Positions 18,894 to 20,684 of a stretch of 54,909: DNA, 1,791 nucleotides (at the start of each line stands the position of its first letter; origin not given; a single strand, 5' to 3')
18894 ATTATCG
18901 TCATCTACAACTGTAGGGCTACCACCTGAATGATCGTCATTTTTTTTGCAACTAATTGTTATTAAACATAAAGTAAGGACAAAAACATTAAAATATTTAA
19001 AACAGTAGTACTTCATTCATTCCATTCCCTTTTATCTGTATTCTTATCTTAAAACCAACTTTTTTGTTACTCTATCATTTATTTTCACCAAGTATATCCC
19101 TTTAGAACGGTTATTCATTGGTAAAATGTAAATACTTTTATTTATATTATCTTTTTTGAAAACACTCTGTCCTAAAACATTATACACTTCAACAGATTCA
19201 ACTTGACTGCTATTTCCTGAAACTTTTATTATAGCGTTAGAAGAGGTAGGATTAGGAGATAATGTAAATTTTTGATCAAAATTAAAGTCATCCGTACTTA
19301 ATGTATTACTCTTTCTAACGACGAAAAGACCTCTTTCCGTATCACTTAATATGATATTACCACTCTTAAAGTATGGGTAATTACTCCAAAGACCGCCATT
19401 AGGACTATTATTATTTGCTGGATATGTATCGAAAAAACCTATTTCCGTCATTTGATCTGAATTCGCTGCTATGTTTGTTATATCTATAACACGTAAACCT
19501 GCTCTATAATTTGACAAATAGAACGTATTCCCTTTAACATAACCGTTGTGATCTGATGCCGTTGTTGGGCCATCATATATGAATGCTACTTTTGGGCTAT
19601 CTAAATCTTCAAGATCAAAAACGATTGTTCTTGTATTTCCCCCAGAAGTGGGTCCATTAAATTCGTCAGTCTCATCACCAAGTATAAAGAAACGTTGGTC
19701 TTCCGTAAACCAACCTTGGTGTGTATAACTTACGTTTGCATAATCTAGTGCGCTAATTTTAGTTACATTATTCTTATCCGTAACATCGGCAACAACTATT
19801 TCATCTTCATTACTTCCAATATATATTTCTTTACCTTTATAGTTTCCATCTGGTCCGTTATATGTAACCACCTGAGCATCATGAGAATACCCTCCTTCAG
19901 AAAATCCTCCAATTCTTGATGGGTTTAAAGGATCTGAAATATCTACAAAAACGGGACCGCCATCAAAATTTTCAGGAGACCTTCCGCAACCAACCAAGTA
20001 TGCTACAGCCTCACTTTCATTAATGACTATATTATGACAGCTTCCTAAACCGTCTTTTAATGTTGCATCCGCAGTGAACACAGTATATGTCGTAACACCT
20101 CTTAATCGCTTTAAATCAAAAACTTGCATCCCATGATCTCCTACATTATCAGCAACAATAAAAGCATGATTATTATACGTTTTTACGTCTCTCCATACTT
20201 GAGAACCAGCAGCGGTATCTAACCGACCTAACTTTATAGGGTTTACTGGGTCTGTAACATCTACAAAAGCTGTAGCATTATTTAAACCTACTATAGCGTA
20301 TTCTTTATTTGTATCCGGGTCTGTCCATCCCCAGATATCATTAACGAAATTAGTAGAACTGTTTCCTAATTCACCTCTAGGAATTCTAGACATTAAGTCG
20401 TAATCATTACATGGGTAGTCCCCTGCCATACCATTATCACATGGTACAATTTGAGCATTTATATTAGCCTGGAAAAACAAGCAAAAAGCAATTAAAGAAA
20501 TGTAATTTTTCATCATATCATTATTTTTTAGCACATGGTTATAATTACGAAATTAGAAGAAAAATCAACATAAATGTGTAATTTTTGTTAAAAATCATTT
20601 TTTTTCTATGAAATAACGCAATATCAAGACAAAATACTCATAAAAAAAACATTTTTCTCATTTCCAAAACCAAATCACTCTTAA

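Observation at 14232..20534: Five-gene envelope operon: two choice-of-anchor-B propellers, a 7-bladed propeller lipoprotein, an MbnP-like lipoprotein and an MbnH/MauG-like di-haem peroxidase, directly upstream of the suf operon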

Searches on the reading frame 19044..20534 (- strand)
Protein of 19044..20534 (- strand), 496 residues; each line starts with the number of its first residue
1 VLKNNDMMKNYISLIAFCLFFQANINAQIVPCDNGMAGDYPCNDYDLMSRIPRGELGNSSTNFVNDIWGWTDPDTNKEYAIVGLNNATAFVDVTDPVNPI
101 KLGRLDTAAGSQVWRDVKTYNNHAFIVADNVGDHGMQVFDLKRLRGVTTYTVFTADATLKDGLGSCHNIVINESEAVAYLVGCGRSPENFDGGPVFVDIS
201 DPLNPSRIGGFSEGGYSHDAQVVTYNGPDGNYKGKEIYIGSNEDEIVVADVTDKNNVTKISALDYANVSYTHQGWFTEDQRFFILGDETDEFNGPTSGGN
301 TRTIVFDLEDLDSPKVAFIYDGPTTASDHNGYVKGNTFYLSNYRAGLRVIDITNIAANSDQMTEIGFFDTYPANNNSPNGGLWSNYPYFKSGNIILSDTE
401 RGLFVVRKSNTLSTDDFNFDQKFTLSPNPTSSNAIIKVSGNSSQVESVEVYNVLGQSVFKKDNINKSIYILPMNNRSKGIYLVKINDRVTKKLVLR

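Call 3: search_protein_families(library=pfam, proteins=[window:19044-20534:-], max_evalue=0.01)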
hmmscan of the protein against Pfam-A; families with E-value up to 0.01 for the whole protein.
window:19044-20534:- (496 aa): 2 families
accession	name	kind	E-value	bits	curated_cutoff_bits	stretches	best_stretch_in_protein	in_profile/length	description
PF18962.6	Por_Secre_tail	-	2.2e-09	37.9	27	1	427-494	3-74/75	Secretion system C-terminal sorting domain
PF13585.12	CHU_C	-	0.0067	17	27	0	424-467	6-50/86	CHU_C Type IX secretion signal domain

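Call 4: search_protein_families(library=ncbifam, proteins=[window:19044-20534:-], max_evalue=0.01)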
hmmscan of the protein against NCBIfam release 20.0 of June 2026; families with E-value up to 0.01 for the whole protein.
window:19044-20534:- (496 aa): 4 families
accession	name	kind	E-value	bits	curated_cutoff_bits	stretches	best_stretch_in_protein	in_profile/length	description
TIGR04312.1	choice_anch_B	subfamily_domain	1.4e-154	514.8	100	1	31-408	1-364/364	choice-of-anchor B family protein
TIGR04183.1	Por_Secre_tail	domain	7.3e-11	41.9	23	1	426-495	2-71/72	T9SS type A sorting domain-containing protein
NF033708.1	T9SS_Cterm_ChiA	domain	1.7e-10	40.6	40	1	446-490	2-46/55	T9SS sorting signal type C domain-containing protein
NF038113.1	T9SSA_dep_M36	equivalog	1.8e-08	33.1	885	1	410-489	781-859/869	T9SS-dependent M36 family metallopeptidase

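Call 75: search_solved_structures(query=window:19044-20534:-, max_evalue=1, show_alignments=2)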
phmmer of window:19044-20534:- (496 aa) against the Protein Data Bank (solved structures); distinct sequences matched with E-value up to 1: 8.
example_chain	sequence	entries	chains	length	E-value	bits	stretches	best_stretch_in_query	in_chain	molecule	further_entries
8glk_D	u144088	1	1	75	0.00058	22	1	424-487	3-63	Endonuclease I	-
8glj_D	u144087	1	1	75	0.03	16.3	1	423-483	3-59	Por secretion system C-terminal sorting domain-containing protein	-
5o9k_A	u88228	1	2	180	0.34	12.9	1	99-157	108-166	Translationally-controlled tumor protein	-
6izb_A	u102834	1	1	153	0.47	12.4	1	99-157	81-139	Translationally-controlled tumor protein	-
3ebm_A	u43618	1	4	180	0.64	11.9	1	99-157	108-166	Translationally-controlled tumor protein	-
2hr9_A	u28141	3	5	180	0.64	11.9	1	99-157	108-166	Translationally-controlled tumor protein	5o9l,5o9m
6ize_A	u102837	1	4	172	0.77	11.7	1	99-157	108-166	Translationally-controlled tumor protein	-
1yz1_A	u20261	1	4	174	0.79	11.7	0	99-157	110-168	Translationally controlled tumor protein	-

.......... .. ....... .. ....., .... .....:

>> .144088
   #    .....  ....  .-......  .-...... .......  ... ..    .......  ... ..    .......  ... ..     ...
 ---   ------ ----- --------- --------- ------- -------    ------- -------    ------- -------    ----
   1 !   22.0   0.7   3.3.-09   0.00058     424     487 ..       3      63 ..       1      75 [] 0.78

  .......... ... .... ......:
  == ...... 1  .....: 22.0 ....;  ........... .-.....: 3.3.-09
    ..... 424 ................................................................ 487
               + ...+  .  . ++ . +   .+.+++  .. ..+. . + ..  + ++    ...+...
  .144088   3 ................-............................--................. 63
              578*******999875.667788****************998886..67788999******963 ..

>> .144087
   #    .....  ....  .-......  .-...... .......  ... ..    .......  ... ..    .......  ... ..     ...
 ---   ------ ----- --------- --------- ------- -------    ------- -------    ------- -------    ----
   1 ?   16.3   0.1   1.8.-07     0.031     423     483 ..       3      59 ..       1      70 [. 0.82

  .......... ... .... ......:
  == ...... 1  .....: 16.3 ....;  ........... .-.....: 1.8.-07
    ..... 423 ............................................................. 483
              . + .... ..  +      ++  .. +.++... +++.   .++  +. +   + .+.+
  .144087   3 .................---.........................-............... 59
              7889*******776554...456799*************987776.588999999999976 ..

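Call 89: search_solved_structures(query=A5, max_evalue=10, show_alignments=3)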
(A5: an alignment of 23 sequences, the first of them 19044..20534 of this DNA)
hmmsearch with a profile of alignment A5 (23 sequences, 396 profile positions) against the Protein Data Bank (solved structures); distinct sequences matched with E-value up to 10: 2.
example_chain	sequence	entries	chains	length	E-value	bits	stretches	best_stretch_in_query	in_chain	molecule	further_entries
5hrm_A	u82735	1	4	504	0.00053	22.2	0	178-200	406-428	Haloalkylphosphorus hydrolase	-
5ioj_A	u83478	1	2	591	0.001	21.3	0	178-200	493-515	Haloalkylphosphorus hydrolase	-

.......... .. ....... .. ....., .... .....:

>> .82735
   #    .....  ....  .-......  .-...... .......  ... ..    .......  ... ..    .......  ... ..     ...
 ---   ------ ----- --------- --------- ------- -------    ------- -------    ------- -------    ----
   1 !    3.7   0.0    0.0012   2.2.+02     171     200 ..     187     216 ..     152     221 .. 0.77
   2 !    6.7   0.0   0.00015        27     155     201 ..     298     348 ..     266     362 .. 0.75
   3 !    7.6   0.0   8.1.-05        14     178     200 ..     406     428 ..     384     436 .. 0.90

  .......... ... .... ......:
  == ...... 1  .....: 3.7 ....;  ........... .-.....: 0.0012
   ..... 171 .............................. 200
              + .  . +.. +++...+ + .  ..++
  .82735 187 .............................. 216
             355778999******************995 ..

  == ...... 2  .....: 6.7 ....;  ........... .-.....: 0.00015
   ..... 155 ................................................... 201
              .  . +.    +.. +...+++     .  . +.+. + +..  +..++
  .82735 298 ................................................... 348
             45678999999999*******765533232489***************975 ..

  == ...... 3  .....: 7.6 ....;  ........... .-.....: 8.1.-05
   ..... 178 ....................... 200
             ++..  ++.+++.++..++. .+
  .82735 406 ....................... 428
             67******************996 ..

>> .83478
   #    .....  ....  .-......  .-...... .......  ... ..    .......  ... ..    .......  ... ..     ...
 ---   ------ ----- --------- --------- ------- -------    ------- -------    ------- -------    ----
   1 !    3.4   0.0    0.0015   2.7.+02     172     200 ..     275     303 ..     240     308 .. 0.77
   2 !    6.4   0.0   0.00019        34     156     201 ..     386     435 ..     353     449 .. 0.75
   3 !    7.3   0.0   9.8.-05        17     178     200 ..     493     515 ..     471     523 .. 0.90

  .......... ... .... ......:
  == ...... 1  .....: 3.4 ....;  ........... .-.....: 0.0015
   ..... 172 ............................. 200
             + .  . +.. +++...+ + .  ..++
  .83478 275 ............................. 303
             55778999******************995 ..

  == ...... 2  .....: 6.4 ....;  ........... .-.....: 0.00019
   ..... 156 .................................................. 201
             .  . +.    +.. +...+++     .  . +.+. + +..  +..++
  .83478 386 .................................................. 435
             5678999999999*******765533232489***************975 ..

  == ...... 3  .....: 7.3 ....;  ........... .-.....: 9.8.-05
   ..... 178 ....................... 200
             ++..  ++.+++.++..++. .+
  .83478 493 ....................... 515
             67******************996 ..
